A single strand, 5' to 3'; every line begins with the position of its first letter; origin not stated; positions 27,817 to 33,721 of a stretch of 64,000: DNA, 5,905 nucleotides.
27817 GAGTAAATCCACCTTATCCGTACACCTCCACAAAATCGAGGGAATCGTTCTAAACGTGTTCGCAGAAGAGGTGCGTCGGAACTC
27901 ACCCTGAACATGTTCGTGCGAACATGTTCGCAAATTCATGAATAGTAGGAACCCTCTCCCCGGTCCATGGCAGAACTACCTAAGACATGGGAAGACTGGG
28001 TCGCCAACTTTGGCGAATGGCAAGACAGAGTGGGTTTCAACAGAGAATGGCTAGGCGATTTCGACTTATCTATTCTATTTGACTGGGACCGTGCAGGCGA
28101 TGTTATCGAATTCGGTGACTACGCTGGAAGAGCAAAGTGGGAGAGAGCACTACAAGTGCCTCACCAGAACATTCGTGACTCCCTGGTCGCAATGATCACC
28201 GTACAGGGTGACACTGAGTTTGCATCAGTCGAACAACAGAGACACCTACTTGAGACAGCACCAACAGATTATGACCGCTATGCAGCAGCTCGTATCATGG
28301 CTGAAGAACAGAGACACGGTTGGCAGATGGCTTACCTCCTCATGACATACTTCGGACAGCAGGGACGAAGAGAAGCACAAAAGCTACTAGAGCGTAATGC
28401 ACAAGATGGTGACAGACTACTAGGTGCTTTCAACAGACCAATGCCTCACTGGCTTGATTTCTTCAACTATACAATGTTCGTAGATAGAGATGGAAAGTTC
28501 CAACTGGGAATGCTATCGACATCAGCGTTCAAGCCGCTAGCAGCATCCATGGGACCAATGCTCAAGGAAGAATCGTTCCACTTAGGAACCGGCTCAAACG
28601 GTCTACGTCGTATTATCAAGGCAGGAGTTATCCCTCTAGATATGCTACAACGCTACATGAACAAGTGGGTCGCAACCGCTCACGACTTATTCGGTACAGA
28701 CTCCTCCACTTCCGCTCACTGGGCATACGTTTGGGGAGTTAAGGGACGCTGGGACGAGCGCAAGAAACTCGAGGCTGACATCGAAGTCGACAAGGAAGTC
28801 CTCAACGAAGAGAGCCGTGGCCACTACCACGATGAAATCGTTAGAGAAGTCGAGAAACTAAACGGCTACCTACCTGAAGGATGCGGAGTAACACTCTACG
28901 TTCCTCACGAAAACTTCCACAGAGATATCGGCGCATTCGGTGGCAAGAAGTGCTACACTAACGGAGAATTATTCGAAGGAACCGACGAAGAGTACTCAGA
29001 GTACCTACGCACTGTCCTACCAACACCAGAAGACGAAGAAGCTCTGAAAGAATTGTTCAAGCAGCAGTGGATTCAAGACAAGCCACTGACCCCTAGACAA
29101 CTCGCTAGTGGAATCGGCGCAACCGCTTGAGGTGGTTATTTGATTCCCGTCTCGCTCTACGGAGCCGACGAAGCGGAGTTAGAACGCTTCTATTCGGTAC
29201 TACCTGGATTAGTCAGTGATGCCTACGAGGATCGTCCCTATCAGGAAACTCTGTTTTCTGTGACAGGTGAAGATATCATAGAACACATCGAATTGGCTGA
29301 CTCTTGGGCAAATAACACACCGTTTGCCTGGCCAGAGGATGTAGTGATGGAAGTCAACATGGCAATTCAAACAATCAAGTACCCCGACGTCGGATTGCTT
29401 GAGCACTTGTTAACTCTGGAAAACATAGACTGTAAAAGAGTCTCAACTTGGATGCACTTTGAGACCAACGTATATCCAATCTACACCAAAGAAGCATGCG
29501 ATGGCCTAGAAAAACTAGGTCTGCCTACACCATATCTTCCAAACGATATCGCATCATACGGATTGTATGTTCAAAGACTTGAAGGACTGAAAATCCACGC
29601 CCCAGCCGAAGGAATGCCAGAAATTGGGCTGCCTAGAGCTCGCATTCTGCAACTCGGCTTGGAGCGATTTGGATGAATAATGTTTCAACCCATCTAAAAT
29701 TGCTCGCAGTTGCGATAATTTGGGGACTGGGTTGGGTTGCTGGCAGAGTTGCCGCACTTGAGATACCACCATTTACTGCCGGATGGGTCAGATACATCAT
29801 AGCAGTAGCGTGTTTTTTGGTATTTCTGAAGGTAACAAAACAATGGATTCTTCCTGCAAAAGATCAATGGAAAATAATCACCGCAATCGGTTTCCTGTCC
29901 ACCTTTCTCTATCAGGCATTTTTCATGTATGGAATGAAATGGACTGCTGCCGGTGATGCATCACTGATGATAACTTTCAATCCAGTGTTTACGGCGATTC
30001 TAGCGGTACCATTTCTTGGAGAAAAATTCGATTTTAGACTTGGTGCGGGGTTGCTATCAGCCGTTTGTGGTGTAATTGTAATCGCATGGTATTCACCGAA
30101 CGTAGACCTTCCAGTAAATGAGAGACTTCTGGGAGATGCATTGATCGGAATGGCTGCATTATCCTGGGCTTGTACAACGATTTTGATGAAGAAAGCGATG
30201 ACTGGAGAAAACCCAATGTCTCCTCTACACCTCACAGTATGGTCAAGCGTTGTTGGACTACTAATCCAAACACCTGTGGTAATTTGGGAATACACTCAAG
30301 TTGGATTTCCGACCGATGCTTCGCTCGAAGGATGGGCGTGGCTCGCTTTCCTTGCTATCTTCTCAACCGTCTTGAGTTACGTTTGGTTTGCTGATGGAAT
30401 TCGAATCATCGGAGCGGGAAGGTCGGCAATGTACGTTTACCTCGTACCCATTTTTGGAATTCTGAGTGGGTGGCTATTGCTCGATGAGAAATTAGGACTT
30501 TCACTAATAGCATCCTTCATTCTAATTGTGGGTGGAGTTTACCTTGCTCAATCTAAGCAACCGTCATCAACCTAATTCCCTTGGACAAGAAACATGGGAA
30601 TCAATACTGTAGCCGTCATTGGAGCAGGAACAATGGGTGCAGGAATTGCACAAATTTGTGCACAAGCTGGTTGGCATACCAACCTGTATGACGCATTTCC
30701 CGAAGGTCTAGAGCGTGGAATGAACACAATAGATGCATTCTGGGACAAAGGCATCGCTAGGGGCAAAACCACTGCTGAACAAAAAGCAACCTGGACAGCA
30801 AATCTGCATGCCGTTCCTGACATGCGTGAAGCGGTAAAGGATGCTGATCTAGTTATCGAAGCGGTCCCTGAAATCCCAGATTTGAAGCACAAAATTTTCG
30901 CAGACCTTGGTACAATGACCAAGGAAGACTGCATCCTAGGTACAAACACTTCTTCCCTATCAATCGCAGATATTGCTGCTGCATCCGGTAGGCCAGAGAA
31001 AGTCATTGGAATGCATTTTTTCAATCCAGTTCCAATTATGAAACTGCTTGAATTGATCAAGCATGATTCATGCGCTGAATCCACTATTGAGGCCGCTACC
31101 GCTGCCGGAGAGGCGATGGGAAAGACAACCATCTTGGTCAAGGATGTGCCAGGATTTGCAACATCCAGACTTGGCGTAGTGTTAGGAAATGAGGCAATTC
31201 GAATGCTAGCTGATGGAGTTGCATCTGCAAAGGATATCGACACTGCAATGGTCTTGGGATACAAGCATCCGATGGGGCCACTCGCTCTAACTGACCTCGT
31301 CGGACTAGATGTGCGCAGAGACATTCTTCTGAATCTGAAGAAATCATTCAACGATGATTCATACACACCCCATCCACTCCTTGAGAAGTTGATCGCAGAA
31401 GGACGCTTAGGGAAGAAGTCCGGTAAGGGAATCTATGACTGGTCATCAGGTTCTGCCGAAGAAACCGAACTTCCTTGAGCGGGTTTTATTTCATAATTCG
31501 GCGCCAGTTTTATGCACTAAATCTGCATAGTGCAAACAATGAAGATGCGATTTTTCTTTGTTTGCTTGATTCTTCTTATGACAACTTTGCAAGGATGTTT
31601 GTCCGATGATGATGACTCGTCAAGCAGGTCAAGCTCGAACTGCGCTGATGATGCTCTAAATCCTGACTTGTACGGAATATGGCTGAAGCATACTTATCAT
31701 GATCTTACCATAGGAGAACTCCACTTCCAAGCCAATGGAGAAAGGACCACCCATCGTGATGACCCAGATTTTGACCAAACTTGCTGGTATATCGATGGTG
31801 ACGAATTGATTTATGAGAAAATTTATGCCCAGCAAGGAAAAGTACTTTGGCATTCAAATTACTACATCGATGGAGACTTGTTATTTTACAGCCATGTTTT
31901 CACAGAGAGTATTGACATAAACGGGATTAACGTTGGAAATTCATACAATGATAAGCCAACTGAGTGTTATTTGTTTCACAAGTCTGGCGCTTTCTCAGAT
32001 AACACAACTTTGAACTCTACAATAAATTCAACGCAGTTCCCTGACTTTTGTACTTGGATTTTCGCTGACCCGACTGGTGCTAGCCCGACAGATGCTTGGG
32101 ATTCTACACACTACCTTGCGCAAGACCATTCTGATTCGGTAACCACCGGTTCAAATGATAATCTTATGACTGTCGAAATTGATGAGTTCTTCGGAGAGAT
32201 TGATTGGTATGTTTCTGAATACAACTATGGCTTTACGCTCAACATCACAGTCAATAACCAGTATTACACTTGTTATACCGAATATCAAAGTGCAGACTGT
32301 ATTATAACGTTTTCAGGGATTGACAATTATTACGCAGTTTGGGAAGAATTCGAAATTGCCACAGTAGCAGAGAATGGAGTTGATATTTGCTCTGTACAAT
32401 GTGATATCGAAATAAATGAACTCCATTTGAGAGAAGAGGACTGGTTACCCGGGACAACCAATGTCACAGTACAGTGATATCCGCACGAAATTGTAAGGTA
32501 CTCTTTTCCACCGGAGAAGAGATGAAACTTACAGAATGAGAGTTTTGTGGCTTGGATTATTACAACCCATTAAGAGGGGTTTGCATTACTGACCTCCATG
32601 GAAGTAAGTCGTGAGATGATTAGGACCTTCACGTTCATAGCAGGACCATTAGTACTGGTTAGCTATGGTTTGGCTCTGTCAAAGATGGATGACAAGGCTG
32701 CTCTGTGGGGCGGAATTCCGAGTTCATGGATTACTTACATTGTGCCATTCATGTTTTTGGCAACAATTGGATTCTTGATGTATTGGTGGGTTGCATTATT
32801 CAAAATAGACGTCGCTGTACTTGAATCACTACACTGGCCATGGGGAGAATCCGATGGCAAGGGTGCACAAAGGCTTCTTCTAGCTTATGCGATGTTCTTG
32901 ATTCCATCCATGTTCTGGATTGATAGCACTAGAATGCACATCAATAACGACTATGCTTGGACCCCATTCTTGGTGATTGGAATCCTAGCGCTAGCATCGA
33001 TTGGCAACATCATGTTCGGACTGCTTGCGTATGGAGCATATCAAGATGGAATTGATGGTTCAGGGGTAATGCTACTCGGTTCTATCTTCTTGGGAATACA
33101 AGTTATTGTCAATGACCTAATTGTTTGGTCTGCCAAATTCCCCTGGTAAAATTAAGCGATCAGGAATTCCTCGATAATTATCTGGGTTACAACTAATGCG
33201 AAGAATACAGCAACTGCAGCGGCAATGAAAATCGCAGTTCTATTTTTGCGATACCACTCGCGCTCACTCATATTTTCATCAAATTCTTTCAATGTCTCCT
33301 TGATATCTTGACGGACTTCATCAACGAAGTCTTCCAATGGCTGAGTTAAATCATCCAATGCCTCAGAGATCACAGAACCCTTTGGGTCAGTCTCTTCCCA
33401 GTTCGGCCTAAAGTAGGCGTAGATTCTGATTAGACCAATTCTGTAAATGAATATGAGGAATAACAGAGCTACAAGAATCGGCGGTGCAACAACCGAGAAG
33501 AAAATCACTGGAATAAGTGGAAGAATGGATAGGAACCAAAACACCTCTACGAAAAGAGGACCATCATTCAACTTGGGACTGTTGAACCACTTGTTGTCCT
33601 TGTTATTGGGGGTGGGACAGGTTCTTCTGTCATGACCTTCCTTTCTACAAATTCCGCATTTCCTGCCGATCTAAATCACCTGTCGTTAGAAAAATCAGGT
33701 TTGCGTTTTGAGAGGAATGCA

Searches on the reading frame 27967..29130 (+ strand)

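Call 25: search_protein_families(library=pfam, proteins=[window:27967-29130:+], max_evalue=0.001)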
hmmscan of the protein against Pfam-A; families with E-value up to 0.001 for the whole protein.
window:27967-29130:+ (387 aa): 1 family
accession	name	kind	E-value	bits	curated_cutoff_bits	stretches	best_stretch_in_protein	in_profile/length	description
PF05138.18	PaaA_PaaC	-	3.5e-15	56.4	28.5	1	66-304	11-227/263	Phenylacetic acid catabolic protein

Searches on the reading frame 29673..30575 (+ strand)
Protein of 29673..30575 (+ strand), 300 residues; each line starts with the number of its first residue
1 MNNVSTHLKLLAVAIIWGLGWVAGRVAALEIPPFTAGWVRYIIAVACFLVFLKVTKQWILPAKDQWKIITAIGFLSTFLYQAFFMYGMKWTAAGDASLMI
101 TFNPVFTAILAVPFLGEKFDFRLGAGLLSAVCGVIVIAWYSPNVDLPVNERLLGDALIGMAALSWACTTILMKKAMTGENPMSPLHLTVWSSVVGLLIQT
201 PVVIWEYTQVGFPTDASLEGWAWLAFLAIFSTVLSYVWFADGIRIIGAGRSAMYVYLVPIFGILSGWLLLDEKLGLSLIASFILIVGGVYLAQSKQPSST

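Call 25: search_protein_families(library=pfam, proteins=[window:29673-30575:+], max_evalue=0.001)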
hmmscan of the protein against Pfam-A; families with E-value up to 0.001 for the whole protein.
window:29673-30575:+ (300 aa): 2 families
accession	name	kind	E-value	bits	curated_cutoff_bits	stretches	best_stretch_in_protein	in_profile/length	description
PF00892.27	EamA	-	1.1e-46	158.9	28.2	2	8-138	5-134/135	EamA-like transporter family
PF03151.22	TPT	-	3.6e-08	33.6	30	1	45-209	44-202/291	Triose-phosphate Transporter family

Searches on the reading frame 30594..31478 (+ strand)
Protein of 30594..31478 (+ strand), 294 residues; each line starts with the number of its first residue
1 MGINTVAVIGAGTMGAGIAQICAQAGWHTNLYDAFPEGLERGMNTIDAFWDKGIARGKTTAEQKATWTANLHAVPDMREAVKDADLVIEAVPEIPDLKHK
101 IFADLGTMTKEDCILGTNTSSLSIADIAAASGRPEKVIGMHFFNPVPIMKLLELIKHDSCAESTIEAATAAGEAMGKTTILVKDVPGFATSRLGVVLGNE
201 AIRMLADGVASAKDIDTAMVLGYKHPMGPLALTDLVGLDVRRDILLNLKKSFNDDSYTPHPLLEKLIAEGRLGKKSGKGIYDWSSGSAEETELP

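Call 27: search_protein_families(library=pfam, proteins=[window:30594-31478:+], max_evalue=0.05)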
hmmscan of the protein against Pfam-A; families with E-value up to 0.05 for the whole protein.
window:30594-31478:+ (294 aa): 8 families
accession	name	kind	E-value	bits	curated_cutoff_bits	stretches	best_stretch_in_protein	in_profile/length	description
PF02737.24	3HCDH_N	-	3.6e-60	203.4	22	1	5-185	1-180/180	3-hydroxyacyl-CoA dehydrogenase, NAD binding domain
PF00725.27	3HCDH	-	2.2e-30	105.4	22.1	1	187-283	1-97/97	3-hydroxyacyl-CoA dehydrogenase, C-terminal domain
PF01210.29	NAD_Gly3P_dh_N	-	3.5e-07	30.8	23.1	1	6-93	2-79/158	NAD-dependent glycerol-3-phosphate dehydrogenase N-terminus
PF03446.21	NAD_binding_2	-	1.1e-06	29.2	21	1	5-125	1-100/161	NAD binding domain of 6-phosphogluconate dehydrogenase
PF02826.25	2-Hacid_dh_C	-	0.0011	18.8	25.1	0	4-37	37-70/178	D-isomer specific 2-hydroxyacid dehydrogenase, NAD binding domain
PF03807.23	F420_oxidored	-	0.0047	17.9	21.6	1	5-92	1-68/94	NADP oxidoreductase coenzyme F420-dependent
PF01266.30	DAO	-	0.0098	15.9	27.9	1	6-36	2-32/353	FAD dependent oxidoreductase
PF02493.26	MORN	-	0.044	14.1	22.5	0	273-287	8-22/23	MORN repeat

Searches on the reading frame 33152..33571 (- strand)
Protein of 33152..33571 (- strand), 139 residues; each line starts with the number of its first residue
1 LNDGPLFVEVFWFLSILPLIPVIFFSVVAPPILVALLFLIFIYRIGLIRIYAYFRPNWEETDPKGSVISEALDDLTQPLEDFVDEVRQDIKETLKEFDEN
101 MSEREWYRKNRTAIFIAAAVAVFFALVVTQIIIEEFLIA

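Call 27: search_protein_families(library=pfam, proteins=[window:33152-33571:-], max_evalue=0.05)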
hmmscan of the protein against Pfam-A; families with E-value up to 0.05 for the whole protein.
window:33152-33571:- (139 aa): 3 families
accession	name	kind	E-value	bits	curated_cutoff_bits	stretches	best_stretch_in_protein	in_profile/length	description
PF09716.15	ETRAMP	-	0.01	16.3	29.1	1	57-129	27-69/81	Malarial early transcribed membrane protein (ETRAMP)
PF06398.17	Pex24p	-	0.014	14.9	26.8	1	17-133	47-165/358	Integral peroxisomal membrane peroxin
PF05478.16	Prominin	-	0.028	13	34.3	1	68-128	372-433/799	Prominin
